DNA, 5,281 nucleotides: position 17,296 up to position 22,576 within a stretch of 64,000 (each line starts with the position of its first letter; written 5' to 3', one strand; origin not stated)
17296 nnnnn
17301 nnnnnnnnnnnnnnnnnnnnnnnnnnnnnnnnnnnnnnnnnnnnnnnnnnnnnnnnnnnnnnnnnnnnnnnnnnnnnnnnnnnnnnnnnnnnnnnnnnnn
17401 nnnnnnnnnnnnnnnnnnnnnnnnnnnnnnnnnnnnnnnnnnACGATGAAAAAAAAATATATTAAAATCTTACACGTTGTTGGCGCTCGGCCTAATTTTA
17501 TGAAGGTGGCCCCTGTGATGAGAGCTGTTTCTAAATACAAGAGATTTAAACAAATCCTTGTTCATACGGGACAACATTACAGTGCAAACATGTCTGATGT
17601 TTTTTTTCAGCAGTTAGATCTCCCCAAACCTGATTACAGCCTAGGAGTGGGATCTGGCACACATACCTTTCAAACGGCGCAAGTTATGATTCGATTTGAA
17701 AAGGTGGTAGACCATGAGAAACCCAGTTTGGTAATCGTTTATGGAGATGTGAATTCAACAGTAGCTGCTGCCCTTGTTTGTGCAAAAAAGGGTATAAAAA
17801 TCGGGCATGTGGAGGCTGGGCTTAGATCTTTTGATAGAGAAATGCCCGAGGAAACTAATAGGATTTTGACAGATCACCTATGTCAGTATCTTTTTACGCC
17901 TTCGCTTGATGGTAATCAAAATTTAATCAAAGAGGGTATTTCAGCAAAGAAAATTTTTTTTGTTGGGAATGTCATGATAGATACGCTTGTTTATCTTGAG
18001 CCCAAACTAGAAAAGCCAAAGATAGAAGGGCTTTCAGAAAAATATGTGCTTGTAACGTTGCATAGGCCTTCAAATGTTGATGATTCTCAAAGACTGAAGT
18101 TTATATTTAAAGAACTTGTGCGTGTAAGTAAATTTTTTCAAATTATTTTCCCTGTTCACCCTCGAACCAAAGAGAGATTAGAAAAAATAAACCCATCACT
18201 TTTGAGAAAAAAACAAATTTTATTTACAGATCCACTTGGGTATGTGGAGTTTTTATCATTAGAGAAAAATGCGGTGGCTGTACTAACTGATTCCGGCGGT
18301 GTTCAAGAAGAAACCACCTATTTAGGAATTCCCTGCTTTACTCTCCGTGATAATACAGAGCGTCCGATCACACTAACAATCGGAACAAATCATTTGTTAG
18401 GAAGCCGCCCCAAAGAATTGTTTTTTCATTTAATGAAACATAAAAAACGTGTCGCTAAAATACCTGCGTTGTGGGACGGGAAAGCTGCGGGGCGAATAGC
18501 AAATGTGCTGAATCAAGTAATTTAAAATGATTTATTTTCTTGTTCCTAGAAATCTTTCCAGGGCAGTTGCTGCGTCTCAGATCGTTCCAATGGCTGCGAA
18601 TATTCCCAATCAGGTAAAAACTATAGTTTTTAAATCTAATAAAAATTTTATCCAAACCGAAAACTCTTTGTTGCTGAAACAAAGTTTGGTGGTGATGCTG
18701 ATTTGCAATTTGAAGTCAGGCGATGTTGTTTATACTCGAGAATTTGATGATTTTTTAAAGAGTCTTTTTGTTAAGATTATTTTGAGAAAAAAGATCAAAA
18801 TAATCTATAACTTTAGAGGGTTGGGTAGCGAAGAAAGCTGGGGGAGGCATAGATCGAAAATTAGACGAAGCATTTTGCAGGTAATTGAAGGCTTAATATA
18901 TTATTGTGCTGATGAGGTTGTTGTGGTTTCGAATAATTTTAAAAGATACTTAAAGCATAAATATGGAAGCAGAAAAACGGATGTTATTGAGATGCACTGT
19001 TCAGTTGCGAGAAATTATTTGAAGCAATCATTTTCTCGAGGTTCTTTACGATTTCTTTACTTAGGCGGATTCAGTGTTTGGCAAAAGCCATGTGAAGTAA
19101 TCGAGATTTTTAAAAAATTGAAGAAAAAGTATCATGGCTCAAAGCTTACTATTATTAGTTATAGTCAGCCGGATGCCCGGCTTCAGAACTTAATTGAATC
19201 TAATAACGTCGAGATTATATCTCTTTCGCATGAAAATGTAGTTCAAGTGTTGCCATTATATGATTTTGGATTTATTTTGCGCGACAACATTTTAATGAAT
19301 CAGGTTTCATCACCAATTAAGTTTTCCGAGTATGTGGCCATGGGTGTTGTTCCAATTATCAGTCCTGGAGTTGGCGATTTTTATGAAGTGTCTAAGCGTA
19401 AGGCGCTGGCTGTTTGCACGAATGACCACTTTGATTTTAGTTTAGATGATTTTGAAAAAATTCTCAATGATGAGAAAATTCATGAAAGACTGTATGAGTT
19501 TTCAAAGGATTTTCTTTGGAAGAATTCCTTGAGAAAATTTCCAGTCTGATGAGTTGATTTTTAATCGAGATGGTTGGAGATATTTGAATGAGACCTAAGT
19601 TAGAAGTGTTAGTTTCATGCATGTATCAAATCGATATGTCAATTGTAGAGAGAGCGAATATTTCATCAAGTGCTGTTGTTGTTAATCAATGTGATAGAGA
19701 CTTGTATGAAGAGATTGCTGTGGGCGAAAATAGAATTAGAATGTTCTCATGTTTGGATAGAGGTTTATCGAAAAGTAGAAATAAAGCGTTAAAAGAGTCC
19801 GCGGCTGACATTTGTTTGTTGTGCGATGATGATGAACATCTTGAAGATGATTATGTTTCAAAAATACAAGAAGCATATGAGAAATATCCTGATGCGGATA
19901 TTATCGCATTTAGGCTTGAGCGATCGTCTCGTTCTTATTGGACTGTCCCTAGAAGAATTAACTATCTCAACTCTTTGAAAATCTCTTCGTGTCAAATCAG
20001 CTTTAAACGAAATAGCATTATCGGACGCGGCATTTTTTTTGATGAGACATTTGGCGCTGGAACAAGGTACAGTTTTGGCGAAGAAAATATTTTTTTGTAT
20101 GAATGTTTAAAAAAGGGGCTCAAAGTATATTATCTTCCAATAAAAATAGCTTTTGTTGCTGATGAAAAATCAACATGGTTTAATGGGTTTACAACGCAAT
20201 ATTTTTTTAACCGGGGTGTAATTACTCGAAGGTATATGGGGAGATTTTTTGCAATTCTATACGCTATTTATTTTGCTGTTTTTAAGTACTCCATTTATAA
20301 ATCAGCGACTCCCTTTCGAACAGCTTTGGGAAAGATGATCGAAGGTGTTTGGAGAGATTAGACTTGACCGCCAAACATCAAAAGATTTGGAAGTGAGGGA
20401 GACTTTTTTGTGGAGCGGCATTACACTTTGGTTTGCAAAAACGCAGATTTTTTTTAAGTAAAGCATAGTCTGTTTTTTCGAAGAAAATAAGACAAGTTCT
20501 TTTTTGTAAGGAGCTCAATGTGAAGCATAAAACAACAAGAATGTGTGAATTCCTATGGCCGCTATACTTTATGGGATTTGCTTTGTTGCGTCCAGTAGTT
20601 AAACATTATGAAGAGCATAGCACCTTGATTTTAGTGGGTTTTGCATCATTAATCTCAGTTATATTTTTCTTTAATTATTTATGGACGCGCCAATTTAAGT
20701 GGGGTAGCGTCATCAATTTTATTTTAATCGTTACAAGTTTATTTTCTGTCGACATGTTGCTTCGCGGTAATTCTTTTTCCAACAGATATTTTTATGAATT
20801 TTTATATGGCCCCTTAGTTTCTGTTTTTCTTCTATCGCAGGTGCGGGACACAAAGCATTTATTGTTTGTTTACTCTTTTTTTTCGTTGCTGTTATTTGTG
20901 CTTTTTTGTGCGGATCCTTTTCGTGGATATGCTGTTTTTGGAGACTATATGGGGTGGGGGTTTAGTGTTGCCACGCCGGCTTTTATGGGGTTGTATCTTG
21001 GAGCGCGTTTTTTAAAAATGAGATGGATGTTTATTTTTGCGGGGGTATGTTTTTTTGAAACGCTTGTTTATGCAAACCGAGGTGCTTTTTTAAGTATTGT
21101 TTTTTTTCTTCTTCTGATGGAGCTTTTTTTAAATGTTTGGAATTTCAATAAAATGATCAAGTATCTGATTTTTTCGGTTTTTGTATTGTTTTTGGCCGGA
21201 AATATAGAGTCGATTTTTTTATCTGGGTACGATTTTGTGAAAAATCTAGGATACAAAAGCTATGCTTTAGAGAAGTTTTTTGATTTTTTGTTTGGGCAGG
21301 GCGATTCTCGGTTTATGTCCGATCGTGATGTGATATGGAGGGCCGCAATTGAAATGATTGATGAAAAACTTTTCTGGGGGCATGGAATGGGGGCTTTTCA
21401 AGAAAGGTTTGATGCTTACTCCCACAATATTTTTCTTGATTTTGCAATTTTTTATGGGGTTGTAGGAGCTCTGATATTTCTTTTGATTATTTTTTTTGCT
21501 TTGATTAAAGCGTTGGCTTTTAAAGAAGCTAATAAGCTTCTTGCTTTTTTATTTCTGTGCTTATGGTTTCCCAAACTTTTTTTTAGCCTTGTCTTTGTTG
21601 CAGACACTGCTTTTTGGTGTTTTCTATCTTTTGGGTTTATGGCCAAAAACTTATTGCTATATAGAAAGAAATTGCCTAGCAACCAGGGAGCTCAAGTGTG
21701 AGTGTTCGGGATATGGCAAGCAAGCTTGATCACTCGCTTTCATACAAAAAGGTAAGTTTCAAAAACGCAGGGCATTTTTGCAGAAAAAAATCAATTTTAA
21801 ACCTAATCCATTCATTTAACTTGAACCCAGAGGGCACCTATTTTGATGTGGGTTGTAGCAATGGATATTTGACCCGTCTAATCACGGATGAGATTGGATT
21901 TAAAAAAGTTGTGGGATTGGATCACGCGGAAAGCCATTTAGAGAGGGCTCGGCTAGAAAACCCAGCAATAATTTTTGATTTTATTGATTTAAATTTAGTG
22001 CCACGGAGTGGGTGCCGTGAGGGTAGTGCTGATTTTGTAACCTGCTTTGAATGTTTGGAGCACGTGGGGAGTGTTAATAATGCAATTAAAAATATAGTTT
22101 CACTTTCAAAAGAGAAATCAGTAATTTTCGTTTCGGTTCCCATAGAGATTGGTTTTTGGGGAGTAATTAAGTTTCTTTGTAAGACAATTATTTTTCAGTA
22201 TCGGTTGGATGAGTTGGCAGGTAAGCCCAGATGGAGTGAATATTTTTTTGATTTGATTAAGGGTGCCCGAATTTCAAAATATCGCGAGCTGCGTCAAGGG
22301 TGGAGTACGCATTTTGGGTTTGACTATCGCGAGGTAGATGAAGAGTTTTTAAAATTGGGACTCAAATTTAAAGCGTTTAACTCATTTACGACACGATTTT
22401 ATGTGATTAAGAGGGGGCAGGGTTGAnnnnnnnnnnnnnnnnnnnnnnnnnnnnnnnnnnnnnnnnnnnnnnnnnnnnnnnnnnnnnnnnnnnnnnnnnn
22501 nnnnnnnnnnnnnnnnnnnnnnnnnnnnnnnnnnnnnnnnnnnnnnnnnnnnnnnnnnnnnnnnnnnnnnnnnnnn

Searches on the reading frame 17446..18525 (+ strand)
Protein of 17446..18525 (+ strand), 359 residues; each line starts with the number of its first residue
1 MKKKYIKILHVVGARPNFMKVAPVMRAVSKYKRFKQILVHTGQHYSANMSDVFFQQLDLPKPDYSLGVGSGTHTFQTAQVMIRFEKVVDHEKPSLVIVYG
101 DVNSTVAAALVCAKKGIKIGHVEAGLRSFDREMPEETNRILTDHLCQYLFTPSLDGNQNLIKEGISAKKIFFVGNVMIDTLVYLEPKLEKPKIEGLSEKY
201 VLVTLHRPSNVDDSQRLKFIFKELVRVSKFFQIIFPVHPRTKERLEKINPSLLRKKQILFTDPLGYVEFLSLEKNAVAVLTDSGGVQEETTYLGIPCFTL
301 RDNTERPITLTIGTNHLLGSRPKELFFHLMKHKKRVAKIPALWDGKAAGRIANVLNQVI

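Call 5: search_protein_families(library=pfam, proteins=[window:17446-18525:+], max_evalue=0.001)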
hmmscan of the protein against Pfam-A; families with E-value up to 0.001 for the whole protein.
window:17446-18525:+ (359 aa): 1 family
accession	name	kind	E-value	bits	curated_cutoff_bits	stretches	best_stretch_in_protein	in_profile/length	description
PF02350.25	Epimerase_2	-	1.1e-102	344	30.6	1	27-355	2-346/347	UDP-N-acetylglucosamine 2-epimerase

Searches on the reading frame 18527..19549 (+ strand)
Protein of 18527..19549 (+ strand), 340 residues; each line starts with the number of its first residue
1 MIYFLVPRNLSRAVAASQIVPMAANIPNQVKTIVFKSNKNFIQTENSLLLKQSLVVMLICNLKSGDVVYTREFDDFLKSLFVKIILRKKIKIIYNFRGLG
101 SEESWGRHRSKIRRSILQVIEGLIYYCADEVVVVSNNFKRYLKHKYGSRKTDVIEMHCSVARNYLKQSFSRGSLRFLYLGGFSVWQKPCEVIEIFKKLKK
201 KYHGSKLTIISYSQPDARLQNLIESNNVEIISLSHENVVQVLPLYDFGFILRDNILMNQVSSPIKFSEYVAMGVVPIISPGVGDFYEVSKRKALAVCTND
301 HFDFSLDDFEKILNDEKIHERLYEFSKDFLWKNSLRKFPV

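Call 5: search_protein_families(library=pfam, proteins=[window:18527-19549:+], max_evalue=0.001)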
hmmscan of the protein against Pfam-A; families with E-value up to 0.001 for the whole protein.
window:18527-19549:+ (340 aa): 1 family
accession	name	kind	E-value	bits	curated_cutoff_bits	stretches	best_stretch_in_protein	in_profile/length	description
PF13439.12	Glyco_transf_4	-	4.2e-05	24.1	28.5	1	66-154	74-162/170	Glycosyltransferase Family 4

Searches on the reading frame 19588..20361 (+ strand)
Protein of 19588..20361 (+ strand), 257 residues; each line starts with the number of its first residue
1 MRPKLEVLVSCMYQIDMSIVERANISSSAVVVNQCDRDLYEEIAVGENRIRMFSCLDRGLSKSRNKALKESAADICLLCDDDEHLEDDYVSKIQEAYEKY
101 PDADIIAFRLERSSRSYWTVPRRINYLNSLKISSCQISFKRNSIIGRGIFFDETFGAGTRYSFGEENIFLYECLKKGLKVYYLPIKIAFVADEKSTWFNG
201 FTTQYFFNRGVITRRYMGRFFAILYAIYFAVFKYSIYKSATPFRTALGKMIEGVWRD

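Call 5: search_protein_families(library=pfam, proteins=[window:19588-20361:+], max_evalue=0.001)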
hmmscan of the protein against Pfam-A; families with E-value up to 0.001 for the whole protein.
window:19588-20361:+ (257 aa): 2 families
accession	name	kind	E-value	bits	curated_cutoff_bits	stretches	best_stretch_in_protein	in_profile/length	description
PF00535.33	Glycos_transf_2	-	3e-09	37.5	23.3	1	30-133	31-133/168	Glycosyl transferase family 2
PF13641.12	Glyco_tranf_2_3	-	0.00017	22.1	27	1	28-193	33-214/230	Glycosyltransferase like family 2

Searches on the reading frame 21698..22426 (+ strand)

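Call 5: search_protein_families(library=pfam, proteins=[window:21698-22426:+], max_evalue=0.001)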
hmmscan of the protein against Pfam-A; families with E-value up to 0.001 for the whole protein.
window:21698-22426:+ (242 aa): 6 families
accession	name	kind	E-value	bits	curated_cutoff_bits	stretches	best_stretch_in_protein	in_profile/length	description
PF13489.12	Methyltransf_23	-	4.8e-12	46.3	27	1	40-148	16-119/164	Methyltransferase domain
PF08241.18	Methyltransf_11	-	7.8e-10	39.7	21.2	1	50-143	2-93/95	Methyltransferase domain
PF08242.18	Methyltransf_12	-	5e-09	37.2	30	1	50-138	2-93/98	Methyltransferase domain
PF13649.12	Methyltransf_25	-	9.4e-09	36.3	27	1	50-138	3-94/97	Methyltransferase domain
PF13847.12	Methyltransf_31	-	6.3e-08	32.9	27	1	45-146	4-110/145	Methyltransferase domain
PF01728.25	FtsJ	-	0.00034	21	24.1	1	35-102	11-82/181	FtsJ-like methyltransferase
